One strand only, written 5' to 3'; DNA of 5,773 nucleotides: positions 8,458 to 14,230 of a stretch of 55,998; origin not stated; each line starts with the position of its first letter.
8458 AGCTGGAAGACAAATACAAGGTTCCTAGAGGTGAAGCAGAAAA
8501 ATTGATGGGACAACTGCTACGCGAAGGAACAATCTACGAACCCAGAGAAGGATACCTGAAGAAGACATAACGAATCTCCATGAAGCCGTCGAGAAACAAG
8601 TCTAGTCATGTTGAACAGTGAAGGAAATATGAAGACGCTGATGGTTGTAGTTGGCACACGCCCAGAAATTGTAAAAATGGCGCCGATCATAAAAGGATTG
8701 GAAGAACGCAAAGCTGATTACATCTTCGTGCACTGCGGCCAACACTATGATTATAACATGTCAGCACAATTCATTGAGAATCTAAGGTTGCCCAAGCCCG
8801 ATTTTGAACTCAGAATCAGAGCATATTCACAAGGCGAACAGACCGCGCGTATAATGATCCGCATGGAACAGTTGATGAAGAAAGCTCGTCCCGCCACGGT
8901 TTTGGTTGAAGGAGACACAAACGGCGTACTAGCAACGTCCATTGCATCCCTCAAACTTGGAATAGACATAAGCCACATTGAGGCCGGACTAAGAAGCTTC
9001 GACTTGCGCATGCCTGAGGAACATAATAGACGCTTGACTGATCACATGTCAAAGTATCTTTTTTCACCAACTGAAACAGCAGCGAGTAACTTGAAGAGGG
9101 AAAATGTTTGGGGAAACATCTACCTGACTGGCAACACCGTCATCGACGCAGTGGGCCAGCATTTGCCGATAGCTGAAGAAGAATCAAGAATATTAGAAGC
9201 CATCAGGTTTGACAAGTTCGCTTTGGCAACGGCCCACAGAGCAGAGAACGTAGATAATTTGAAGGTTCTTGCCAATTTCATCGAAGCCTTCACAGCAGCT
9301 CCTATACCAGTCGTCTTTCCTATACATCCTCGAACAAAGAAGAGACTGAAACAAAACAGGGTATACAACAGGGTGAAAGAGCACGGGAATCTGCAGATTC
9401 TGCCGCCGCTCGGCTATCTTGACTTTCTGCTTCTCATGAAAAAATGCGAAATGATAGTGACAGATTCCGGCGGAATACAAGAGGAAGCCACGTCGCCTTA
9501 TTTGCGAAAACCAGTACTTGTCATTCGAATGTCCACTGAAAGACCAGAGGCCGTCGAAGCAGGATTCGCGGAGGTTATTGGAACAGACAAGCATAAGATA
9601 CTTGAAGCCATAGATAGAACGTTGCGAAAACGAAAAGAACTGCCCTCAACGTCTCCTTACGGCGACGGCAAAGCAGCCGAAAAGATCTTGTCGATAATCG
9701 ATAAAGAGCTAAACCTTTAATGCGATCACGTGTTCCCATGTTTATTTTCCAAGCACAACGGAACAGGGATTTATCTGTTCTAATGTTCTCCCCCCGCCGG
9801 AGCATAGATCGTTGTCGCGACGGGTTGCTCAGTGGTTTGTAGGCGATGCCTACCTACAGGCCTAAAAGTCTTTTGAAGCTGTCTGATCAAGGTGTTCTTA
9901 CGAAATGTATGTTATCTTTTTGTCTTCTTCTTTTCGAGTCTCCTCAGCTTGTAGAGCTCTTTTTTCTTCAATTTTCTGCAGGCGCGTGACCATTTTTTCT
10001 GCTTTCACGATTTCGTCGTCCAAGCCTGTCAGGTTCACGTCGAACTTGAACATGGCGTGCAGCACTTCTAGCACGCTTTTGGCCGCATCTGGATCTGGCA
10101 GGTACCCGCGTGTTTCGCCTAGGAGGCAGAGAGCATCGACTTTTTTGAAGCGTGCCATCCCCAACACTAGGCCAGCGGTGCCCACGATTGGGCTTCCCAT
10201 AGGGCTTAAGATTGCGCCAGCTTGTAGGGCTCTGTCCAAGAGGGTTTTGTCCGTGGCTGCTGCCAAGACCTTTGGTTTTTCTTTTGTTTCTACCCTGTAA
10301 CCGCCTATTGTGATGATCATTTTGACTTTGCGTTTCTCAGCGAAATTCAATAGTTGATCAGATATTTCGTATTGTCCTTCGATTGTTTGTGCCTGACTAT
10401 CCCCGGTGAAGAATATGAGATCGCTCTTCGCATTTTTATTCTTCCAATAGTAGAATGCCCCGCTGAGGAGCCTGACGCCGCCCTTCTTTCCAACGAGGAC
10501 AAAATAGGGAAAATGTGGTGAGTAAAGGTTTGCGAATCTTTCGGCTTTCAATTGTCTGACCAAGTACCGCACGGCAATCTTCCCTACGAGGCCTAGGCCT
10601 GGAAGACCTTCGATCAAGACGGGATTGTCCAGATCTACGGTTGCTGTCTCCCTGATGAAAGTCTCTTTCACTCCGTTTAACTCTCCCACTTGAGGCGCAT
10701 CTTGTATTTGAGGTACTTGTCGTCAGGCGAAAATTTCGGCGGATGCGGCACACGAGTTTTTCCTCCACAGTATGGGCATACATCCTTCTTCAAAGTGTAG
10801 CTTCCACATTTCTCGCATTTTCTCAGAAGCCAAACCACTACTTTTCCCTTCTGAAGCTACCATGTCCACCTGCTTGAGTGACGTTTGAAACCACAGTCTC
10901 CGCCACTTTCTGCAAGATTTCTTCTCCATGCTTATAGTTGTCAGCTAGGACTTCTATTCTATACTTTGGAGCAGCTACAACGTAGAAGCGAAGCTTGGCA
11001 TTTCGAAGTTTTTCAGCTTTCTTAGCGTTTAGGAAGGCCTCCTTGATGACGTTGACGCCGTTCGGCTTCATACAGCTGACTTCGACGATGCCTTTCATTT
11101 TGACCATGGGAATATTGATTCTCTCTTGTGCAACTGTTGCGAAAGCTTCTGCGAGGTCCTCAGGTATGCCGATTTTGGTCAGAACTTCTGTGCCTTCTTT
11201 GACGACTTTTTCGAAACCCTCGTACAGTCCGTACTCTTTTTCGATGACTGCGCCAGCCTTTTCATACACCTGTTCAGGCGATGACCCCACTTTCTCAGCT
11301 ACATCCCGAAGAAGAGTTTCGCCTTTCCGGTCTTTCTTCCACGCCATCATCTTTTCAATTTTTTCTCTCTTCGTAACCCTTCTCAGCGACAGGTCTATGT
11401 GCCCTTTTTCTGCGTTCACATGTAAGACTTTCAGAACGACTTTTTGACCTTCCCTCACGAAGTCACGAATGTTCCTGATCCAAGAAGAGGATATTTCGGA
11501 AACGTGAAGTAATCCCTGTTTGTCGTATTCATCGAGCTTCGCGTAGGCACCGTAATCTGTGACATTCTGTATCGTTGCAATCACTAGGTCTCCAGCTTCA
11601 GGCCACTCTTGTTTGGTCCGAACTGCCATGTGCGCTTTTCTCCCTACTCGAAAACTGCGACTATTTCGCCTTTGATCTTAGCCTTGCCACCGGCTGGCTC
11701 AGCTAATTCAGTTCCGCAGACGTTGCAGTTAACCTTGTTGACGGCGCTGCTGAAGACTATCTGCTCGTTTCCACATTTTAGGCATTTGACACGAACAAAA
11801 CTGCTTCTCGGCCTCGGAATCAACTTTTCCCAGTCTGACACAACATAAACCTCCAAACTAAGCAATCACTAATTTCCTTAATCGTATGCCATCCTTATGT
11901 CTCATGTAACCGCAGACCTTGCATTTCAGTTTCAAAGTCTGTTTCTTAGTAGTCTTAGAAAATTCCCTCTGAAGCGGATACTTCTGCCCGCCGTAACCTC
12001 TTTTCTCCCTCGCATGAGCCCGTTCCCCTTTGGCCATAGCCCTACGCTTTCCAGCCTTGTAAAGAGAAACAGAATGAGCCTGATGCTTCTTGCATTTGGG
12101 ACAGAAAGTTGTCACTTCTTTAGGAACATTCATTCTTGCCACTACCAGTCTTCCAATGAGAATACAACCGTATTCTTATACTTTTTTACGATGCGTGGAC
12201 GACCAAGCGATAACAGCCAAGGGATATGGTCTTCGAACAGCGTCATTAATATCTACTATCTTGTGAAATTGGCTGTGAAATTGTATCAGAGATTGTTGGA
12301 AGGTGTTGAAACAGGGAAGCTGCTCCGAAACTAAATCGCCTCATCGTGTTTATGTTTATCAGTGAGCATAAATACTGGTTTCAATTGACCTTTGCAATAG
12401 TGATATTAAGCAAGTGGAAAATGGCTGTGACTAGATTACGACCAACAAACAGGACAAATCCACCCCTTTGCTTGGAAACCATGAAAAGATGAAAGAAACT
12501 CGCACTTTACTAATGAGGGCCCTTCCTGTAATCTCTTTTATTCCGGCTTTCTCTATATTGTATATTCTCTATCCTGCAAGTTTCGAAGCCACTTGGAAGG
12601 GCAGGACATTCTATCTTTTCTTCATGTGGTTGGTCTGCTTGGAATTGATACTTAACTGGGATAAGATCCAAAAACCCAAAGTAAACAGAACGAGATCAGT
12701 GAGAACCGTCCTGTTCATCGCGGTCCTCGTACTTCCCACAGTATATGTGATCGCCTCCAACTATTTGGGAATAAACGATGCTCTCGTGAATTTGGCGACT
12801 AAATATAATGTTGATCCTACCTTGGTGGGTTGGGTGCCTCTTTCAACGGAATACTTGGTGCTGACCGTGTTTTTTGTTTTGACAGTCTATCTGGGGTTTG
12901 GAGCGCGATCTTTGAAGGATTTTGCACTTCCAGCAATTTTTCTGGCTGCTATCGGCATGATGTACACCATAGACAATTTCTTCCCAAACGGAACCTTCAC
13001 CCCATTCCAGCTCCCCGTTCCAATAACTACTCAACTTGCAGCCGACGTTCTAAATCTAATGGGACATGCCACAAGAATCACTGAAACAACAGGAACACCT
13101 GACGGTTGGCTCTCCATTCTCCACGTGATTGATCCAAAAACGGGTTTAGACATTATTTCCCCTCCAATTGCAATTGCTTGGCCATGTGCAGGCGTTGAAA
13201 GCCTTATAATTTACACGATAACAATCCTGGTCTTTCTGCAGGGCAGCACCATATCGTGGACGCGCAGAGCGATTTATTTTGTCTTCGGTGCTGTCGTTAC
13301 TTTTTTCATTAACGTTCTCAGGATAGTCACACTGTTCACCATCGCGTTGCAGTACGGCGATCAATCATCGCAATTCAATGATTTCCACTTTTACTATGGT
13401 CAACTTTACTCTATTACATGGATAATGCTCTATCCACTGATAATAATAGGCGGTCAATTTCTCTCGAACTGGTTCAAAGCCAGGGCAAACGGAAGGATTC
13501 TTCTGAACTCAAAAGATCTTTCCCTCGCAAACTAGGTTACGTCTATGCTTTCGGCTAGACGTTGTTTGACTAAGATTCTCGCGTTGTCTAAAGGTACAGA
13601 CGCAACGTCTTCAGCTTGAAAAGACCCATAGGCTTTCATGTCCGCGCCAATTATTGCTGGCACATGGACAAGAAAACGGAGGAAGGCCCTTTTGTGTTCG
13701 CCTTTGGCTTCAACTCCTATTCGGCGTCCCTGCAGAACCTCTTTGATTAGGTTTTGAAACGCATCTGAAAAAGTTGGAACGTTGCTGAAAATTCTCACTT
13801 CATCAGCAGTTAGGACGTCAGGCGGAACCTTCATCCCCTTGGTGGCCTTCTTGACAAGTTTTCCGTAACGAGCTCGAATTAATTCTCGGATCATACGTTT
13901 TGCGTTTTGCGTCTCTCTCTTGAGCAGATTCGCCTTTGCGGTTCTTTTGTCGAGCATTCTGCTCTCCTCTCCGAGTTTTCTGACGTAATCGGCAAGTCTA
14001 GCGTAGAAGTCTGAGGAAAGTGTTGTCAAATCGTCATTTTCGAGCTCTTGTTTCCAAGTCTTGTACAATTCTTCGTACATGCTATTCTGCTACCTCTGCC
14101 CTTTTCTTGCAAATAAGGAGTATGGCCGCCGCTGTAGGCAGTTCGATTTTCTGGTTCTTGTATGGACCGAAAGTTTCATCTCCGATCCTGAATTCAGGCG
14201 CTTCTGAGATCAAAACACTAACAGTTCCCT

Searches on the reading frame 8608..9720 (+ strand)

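Call 22: search_protein_families(library=pfam, proteins=[window:8608-9720:+], max_evalue=0.001)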
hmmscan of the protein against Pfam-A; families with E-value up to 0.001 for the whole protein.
window:8608-9720:+ (370 aa): 1 family
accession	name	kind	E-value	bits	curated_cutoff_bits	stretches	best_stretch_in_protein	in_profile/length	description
PF02350.25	Epimerase_2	-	8.3e-103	344.3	30.6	1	32-364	4-346/347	UDP-N-acetylglucosamine 2-epimerase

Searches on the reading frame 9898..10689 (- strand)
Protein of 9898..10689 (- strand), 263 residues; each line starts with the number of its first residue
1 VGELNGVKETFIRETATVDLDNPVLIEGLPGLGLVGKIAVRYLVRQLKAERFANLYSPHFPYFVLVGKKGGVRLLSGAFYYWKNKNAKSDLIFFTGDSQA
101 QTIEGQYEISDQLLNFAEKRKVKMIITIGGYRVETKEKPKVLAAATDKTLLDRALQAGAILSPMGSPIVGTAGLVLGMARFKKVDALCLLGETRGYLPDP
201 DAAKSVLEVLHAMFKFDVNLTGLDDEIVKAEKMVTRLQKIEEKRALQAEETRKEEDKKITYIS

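Call 22: search_protein_families(library=pfam, proteins=[window:9898-10689:-], max_evalue=0.001)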
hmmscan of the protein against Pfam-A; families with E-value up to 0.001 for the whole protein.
window:9898-10689:- (263 aa): 1 family
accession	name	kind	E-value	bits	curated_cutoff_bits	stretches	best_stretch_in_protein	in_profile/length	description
PF09754.15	PAC2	-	2.6e-43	148.8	25.8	1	25-237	1-214/215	PAC2 family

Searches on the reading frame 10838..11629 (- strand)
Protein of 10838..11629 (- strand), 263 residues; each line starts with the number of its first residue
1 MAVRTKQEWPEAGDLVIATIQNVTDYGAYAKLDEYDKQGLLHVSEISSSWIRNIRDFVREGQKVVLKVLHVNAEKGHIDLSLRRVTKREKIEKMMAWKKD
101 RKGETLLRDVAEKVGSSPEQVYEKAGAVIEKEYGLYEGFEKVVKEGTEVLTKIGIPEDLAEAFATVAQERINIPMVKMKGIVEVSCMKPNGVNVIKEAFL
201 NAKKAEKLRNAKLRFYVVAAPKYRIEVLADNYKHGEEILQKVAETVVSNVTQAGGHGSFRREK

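Call 22: search_protein_families(library=pfam, proteins=[window:10838-11629:-], max_evalue=0.001)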
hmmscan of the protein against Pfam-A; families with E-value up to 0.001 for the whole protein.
window:10838-11629:- (263 aa): 2 families
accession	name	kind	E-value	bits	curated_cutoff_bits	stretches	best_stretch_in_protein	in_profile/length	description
PF07541.17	EIF_2_alpha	-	6.2e-28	97.5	22.8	1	122-232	2-114/114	Eukaryotic translation initiation factor 2 alpha subunit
PF00575.29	S1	-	5.8e-13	49.5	22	1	10-83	2-74/74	S1 RNA binding domain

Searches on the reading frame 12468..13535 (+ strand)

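Call 22: search_protein_families(library=pfam, proteins=[window:12468-13535:+], max_evalue=0.001)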
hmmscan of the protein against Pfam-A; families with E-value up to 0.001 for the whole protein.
window:12468-13535:+ (355 aa): 1 family
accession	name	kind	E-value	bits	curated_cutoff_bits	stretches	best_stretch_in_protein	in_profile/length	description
PF09721.15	Exosortase_EpsH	-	9.5e-11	42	25.7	1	43-322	19-247/254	Transmembrane exosortase (Exosortase_EpsH)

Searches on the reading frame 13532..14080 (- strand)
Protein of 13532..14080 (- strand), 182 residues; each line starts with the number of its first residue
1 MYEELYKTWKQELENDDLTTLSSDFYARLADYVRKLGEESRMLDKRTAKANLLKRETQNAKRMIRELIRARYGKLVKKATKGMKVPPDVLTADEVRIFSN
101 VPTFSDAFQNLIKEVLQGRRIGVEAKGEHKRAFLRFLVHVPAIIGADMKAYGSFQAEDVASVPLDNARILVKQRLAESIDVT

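Call 22: search_protein_families(library=pfam, proteins=[window:13532-14080:-], max_evalue=0.001)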
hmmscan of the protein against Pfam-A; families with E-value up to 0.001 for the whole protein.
window:13532-14080:- (182 aa): 1 family
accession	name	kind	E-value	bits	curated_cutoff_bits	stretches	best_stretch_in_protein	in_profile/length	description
PF22090.1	Gins51_C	-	3.1e-14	52.9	27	1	134-178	3-47/48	Gins51, C-terminal domain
